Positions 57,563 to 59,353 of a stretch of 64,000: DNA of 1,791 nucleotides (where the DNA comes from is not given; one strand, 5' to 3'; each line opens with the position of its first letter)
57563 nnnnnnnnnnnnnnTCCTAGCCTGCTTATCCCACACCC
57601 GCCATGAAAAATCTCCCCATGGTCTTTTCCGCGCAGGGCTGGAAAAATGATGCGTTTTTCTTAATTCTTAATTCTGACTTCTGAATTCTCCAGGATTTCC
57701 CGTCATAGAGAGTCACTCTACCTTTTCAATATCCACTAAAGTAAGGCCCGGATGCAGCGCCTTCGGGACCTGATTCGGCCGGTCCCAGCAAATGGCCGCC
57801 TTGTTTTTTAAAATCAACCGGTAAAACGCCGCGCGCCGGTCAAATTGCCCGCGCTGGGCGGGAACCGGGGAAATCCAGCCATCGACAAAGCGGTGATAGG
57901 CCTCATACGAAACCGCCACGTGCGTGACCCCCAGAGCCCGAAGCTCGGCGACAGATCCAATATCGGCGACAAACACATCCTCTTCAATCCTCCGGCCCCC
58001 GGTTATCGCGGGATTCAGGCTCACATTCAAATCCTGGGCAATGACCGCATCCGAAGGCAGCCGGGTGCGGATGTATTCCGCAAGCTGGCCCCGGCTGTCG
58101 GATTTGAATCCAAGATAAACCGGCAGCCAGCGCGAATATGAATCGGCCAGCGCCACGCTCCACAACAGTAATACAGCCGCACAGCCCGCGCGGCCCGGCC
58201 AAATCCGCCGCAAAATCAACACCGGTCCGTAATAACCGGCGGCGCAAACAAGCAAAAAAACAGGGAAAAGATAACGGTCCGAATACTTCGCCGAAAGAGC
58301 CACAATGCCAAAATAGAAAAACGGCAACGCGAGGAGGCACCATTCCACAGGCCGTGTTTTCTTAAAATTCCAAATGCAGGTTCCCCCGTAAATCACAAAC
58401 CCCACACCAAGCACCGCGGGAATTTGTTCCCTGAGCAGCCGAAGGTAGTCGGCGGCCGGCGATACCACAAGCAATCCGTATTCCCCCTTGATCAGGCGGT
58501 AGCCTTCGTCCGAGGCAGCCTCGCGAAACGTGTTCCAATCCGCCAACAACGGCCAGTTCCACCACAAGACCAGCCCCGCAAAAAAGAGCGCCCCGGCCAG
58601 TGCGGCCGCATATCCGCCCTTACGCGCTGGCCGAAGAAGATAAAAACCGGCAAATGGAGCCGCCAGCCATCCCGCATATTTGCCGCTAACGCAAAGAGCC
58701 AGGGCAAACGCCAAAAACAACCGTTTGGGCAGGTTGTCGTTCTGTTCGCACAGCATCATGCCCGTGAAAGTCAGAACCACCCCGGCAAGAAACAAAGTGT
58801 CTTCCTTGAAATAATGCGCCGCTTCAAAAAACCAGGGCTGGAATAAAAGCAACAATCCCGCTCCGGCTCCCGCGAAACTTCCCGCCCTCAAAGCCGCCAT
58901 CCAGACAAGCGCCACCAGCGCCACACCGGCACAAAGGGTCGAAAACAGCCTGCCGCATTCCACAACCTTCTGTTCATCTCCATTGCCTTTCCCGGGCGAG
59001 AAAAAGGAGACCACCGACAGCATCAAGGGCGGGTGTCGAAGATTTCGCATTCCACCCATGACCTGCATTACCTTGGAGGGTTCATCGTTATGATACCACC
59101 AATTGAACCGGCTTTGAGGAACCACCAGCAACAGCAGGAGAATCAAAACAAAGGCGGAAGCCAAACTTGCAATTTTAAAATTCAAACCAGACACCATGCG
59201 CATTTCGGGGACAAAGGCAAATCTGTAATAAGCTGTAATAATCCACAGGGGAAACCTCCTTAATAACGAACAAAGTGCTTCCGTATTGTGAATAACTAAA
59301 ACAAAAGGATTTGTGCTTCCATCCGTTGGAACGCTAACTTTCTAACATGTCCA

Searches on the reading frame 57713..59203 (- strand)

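Call 82: search_protein_families(library=pfam, proteins=[window:57713-59203:-], max_evalue=0.00001)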
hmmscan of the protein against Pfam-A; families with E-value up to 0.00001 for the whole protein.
window:57713-59203:- (496 aa): 1 family
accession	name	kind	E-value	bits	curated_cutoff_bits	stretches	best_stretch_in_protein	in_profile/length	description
PF13231.12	PMT_2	-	4.5e-06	27.4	26.1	1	84-215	24-160/160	Dolichyl-phosphate-mannose-protein mannosyltransferase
